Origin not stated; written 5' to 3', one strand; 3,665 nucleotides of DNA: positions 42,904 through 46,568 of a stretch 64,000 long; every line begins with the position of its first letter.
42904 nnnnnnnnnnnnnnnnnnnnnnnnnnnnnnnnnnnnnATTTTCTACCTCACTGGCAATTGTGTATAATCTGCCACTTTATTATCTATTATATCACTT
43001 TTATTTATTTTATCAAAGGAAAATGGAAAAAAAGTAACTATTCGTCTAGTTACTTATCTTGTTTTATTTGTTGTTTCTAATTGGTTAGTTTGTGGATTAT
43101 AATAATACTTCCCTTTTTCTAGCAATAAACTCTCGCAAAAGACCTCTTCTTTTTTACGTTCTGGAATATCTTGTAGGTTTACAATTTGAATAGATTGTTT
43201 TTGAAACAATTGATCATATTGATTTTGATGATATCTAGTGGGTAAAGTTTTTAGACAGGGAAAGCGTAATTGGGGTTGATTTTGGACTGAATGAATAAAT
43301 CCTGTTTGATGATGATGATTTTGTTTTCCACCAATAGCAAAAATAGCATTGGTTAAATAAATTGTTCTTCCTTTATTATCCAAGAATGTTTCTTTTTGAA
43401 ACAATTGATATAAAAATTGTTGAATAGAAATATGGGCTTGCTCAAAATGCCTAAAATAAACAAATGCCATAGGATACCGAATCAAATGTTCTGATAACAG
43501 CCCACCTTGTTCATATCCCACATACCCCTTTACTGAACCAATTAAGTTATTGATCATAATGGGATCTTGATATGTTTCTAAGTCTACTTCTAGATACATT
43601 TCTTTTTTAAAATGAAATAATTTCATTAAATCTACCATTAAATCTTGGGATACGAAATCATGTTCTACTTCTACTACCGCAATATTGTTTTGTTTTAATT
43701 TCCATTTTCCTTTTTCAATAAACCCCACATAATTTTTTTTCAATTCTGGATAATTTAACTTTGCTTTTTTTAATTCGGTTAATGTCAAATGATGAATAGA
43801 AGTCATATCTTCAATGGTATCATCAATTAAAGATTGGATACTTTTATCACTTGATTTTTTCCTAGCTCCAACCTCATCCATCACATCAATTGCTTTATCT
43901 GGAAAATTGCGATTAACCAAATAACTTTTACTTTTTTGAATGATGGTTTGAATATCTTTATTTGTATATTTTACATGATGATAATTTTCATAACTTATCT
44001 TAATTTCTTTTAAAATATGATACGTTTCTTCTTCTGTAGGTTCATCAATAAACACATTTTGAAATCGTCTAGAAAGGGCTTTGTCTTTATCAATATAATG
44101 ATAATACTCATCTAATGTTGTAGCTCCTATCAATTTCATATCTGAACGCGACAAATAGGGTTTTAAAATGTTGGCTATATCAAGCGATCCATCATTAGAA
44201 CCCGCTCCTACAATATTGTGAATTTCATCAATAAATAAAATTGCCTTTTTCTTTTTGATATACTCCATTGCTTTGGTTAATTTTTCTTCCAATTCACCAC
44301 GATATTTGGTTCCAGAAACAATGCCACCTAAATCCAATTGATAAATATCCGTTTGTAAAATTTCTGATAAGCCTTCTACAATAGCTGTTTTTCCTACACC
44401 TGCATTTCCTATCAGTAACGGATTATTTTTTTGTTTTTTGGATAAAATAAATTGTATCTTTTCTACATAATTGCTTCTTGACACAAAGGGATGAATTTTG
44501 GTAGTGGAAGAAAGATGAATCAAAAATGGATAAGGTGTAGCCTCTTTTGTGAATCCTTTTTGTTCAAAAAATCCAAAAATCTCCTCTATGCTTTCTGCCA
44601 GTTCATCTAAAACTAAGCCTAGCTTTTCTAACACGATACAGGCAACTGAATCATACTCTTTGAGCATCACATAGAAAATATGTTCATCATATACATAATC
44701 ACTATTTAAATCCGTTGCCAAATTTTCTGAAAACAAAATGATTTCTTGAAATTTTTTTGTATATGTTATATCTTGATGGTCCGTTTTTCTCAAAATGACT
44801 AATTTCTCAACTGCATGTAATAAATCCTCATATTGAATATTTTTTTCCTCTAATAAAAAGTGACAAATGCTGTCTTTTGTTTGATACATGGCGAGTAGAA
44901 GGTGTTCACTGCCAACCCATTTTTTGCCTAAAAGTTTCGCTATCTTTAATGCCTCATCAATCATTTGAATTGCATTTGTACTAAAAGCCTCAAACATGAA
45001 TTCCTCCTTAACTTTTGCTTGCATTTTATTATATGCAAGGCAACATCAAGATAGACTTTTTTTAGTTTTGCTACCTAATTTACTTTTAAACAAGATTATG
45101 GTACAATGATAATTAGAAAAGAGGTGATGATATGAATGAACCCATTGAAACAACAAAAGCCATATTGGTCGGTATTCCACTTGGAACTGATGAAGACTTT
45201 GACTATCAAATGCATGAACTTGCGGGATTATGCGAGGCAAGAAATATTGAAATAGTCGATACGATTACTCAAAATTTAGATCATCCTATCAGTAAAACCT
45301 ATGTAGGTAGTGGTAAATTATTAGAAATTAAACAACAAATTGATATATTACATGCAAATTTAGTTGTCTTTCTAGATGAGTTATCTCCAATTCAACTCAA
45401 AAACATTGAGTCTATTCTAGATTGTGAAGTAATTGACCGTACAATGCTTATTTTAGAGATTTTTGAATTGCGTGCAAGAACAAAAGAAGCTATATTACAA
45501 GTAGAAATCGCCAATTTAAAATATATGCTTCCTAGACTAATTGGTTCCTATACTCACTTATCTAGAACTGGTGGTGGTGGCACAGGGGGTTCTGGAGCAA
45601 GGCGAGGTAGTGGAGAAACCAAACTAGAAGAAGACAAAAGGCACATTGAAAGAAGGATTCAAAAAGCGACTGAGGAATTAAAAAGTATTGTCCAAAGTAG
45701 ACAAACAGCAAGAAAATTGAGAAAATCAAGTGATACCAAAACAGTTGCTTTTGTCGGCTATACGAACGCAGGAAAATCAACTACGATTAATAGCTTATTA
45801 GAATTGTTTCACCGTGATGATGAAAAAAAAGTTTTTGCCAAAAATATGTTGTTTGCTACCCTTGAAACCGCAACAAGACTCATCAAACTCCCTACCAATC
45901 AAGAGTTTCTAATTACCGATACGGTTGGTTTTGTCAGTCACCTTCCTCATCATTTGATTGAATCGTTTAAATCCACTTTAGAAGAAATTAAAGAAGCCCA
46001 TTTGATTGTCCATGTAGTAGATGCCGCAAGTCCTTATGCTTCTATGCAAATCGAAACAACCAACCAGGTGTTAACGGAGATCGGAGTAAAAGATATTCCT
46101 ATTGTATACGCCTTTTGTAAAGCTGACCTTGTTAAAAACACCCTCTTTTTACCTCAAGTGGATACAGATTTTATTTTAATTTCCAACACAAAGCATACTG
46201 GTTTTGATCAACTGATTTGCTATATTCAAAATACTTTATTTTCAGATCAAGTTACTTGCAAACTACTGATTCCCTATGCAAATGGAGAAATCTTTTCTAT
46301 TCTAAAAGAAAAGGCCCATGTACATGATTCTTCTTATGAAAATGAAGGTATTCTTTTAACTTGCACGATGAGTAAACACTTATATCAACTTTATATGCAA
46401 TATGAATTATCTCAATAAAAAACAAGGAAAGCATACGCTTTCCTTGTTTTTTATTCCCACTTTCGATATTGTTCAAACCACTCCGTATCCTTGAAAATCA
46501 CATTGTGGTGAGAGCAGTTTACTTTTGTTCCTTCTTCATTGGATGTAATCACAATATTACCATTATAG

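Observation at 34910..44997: Conserved clpC-radA-disA-yacL-ispDF neighbourhood rewired into a new operon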

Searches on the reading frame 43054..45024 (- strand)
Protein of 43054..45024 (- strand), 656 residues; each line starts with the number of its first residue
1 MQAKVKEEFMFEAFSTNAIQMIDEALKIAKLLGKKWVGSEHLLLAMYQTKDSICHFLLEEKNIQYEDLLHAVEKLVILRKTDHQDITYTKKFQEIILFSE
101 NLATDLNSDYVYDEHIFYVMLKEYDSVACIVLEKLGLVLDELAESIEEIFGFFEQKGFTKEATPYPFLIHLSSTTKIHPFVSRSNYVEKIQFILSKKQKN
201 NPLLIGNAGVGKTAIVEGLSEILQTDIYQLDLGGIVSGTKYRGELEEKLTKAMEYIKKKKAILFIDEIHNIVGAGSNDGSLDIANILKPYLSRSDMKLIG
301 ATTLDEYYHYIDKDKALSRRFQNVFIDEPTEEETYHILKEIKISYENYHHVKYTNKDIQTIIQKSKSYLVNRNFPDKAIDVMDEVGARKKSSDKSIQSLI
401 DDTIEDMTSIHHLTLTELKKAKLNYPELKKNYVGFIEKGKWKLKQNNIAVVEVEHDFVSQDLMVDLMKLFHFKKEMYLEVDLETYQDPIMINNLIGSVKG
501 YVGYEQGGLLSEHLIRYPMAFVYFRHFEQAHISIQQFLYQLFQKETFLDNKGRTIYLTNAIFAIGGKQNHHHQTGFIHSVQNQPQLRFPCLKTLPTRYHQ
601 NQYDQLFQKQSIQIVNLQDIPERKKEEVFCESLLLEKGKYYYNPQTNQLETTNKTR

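Call 3: search_protein_families(library=pfam, proteins=[window:43054-45024:-])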
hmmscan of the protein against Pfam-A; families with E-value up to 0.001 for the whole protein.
window:43054-45024:- (656 aa): 8 families
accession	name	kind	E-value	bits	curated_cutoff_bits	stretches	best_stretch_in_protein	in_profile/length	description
PF17871.7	AAA_lid_9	-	2.9e-20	72.6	22.8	1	330-413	1-84/104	AAA lid domain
PF07724.20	AAA_2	-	4.6e-19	69.5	27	1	466-570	23-127/166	AAA domain (Cdc48 subfamily)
PF00004.35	AAA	-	2.5e-15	57.5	21.2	1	203-323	2-125/131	ATPase family associated with various cellular activities (AAA)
PF02861.25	Clp_N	-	5.4e-12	46.1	20.7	2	101-149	3-51/53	Clp amino terminal domain, pathogenicity island component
PF05621.17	TniB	-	3.9e-06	26.9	22.4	1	239-326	98-184/189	Bacterial TniB protein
PF13191.12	AAA_16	-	0.00016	22.7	32.6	0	179-226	1-51/167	AAA ATPase domain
PF07728.20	AAA_5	-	0.00017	22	22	0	203-271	3-78/139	AAA domain (dynein-related subfamily)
PF12775.13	AAA_7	-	0.00049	20.1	25.8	0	196-269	30-110/181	P-loop containing dynein motor region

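Call 4: search_protein_families(library=ncbifam, proteins=[window:43054-45024:-])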
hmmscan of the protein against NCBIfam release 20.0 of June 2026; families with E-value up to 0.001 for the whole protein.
window:43054-45024:- (656 aa): 14 families
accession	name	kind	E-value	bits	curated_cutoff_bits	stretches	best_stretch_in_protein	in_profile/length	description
TIGR02639.1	ClpA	equivalog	7.2e-104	348.5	993.15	2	17-424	4-449/734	ATP-dependent Clp protease ATP-binding subunit ClpA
TIGR03346.1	chaperone_ClpB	equivalog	2.1e-101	340.7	1232.1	2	15-402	2-409/853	ATP-dependent chaperone ClpB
TIGR03345.1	VI_ClpV1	equivalog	7.6e-85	285.8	884.95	2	17-420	4-440/852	type VI secretion system ATPase TssH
NF033607.0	disagg_AAA_ClpG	exception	4.1e-82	276.5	1900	2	11-400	86-497/932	AAA family protein disaggregase ClpG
NF033606.1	heat_AAA_ClpK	exception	5.1e-79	266.2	1900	2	16-395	114-513/949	heat shock survival AAA family ATPase ClpK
NF008263.0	PRK11034.1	equivalog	7.2e-79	265.5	1350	2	170-390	178-410/758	ATP-dependent Clp protease ATP-binding subunit ClpA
NF008118.0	PRK10865.1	equivalog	5.1e-77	259.6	1417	2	29-388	21-400/857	ATP-dependent chaperone ClpB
NF003229.0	PRK04195.1-5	equivalog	2.7e-05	23.1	280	1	196-365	41-197/413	replication factor C large subunit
NF009883.0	PRK13341.1-4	equivalog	4.3e-05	21.6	668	1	201-339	57-180/729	AAA family ATPase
TIGR02928.1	TIGR02928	subfamily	0.00028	19.8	181.3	0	185-230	26-71/366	orc1/cdc6 family replication initiation protein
NF042959.1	IteA_antiphage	equivalog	0.00029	20.1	510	1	172-364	99-284/367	anti-phage ATPase IteA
NF003745.1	PRK05342.1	equivalog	0.00039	19.4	359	1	198-273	108-188/418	ATP-dependent Clp protease ATP-binding subunit ClpX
TIGR00635.1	ruvB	equivalog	0.00042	19.5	299.05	0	180-271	6-93/305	Holliday junction branch migration DNA helicase RuvB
NF009067.0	PRK12402.1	equivalog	0.0008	18.4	317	0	180-232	17-69/340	replication factor C small subunit 2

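Call 46: search_solved_structures(query=window:43054-45024:-, max_evalue=1e-10, show_alignments=1)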
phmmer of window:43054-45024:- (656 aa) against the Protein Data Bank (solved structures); distinct sequences matched with E-value up to 1e-10: 68 (the best 60 are shown).
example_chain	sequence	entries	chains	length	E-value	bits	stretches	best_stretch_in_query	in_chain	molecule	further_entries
3j3s_A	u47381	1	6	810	1.8e-86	294.3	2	10-390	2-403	Negative regulator of genetic competence ClpC/MecB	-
3j3t_A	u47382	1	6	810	6.5e-86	292.5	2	10-390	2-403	Negative regulator of genetic competence ClpC/MecB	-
3j3r_A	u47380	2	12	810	1.2e-85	291.6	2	10-390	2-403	Negative regulator of genetic competence ClpC/MecB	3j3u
7abr_A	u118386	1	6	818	1.2e-85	291.6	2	10-390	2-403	Negative regulator of genetic competence ClpC/MecB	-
8a8u_A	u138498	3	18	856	3.2e-84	286.9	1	10-390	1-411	ATP-dependent Clp protease ATP-binding subunit ClpC1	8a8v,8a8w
6em8_A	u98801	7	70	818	4.5e-82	279.9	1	17-458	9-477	ATP-dependent Clp protease ATP-binding subunit ClpC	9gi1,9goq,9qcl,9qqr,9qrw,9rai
6em9_A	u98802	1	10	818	4.9e-82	279.7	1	17-458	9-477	ATP-dependent Clp protease ATP-binding subunit ClpC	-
6dju_A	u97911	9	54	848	3.2e-75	257.2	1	21-402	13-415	Chaperone protein ClpB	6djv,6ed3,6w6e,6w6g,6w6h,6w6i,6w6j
6d00_1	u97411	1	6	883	3.2e-72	247.3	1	14-395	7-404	Calcarisporiella thermophila Hsp104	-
9if4_A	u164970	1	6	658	3.8e-72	247.1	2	175-390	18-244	ATP-dependent Clp protease ATP-binding subunit ClpC1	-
6azy_A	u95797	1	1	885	1.9e-71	244.7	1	14-395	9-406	Heat shock protein Hsp104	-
8ycx_A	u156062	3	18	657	4.8e-71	243.4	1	175-390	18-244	ATP-dependent Clp protease ATP-binding subunit ClpC1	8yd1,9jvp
9ip0_A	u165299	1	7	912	7.7e-71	242.7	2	174-431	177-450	Chaperone protein ClpB1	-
1qvr_A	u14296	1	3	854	8.9e-71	242.5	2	168-402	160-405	ClpB protein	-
6og3_E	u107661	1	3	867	1.1e-70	242.3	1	70-388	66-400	Hyperactive disaggregase ClpB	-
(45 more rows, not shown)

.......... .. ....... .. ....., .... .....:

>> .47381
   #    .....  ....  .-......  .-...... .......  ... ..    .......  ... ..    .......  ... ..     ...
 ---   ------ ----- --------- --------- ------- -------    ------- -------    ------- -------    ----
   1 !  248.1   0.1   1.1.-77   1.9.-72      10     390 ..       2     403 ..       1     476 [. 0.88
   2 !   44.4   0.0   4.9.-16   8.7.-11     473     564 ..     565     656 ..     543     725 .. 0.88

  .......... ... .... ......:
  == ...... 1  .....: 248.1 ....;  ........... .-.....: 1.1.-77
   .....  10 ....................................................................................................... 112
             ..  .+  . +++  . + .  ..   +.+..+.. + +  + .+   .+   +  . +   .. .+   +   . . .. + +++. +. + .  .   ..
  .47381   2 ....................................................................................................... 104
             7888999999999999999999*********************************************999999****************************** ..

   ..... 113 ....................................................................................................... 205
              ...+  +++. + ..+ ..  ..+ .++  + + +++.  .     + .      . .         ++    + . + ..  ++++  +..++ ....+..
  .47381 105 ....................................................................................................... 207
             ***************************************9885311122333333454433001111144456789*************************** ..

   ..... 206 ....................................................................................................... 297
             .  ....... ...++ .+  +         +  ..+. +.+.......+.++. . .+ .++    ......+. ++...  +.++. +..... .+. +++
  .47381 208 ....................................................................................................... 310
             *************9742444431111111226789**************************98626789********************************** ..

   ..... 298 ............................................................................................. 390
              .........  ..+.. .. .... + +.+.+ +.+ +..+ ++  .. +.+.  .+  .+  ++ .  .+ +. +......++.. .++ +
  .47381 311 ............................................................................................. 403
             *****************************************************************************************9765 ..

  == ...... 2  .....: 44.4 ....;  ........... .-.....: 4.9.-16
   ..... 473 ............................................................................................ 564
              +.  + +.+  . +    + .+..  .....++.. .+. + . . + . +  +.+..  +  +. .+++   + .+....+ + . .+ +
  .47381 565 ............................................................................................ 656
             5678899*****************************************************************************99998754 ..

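Call 47: search_protein_families(library=padloc, proteins=[window:43054-45024:-], max_evalue=0.01)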
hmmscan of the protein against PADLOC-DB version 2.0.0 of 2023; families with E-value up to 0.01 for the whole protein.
window:43054-45024:- (656 aa): 5 families
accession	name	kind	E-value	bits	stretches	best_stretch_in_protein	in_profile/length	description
PDLC04232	IetA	-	1.1e-12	46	1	199-362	116-277/330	-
PDLC02196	IetA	-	2e-10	38.7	1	169-410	93-343/374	-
PDLC02195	IetA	-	1.1e-05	22.9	1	176-420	115-370/395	-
PDLC04231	IetA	-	6e-05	21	1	202-322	120-239/262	-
PDLC00914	TRIP13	-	0.001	16.6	1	191-272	61-156/302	TRIP13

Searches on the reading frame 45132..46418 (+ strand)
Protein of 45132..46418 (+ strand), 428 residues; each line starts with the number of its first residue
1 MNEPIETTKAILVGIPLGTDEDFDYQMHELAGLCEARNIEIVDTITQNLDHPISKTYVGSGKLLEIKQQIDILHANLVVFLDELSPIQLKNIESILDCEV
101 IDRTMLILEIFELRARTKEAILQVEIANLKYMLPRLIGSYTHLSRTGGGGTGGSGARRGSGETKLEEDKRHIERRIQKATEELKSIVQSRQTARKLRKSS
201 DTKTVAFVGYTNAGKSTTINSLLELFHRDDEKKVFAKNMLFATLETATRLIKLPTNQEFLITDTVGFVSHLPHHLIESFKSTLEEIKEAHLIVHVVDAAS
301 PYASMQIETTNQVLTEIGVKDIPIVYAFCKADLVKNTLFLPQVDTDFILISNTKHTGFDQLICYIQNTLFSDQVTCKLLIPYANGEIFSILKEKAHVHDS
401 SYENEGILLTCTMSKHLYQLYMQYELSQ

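Call 3: search_protein_families(library=pfam, proteins=[window:45132-46418:+])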
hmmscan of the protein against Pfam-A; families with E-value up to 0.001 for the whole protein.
window:45132-46418:+ (428 aa): 6 families
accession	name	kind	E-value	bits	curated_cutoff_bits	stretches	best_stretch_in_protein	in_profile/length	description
PF13167.11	GTP-bdg_N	-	5.4e-29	101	25.4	1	25-111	2-88/89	GTP-binding GTPase N-terminal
PF16360.10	GTP-bdg_M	-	7.8e-26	90.9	29.5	1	114-197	1-79/79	GTP-binding GTPase Middle Region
PF01926.29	MMR_HSR1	-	1.7e-17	64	21.9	1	204-327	1-110/113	50S ribosome-binding GTPase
PF03193.22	RsgA_GTPase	-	5e-06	26.9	30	1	170-267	73-168/174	RsgA GTPase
PF00350.29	Dynamin_N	-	0.00054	20.5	27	0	205-224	1-20/168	Dynamin family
PF00009.33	GTP_EFTU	-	0.0009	19.3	26.5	0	203-337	4-138/188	Elongation factor Tu GTP binding domain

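Call 4: search_protein_families(library=ncbifam, proteins=[window:45132-46418:+])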
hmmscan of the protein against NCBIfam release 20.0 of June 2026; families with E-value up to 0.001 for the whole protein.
window:45132-46418:+ (428 aa): 17 families
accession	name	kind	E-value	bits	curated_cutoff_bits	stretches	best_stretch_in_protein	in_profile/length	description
TIGR03156.1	GTP_HflX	equivalog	9.9e-120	399.6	216.75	1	9-368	1-350/351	GTPase HflX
NF008280.0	PRK11058.1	equivalog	4.6e-82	276.1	441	1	8-408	9-400/426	ribosome rescue GTPase HflX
TIGR00450.1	mnmE_trmE_thdF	equivalog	3.7e-13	49.4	252.6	1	168-386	178-384/446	tRNA uridine-5-carboxymethylaminomethyl(34) synthesis GTPase MnmE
TIGR03594.1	GTPase_EngA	equivalog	7.9e-11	41.6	306.7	1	180-337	153-302/432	ribosome biogenesis GTPase Der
NF000908.1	PRK00089.1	equivalog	6.4e-09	35.5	237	1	204-369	5-167/291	GTPase Era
TIGR03597.1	GTPase_YqeH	equivalog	1e-08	34.8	297.4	1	190-270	143-218/361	ribosome biogenesis GTPase YqeH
TIGR03596.1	GTPase_YlqF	equivalog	1.9e-07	30.8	208.2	0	173-224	91-140/276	ribosome biogenesis GTPase YlqF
TIGR03918.1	GTP_HydF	equivalog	1.9e-07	30.3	325.55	1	199-372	4-170/392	[FeFe] hydrogenase H-cluster maturation GTPase HydF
NF003661.0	PRK05291.1-3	equivalog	7.7e-07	28.8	380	1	168-369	185-370/448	tRNA uridine-5-carboxymethylaminomethyl(34) synthesis GTPase MnmE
NF008956.1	PRK12299.1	equivalog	8.4e-07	28.3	300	1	195-367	154-323/327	GTPase ObgE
TIGR00231.1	small_GTP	domain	4.2e-06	26.6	42.5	1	202-346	3-135/164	GTP-binding protein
TIGR02729.1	Obg_CgtA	equivalog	6.4e-06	25.4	280.25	1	156-335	119-287/329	Obg family GTPase CgtA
TIGR03598.1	GTPase_YsxC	equivalog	1.9e-05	24.4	124.45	1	188-224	5-40/186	ribosome biogenesis GTP-binding protein YihA/YsxC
TIGR00436.1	era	equivalog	2.2e-05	24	116.25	1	204-349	2-135/270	GTPase Era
NF008955.0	PRK12297.1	equivalog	7.5e-05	21.8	406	1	205-368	162-327/429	GTPase ObgE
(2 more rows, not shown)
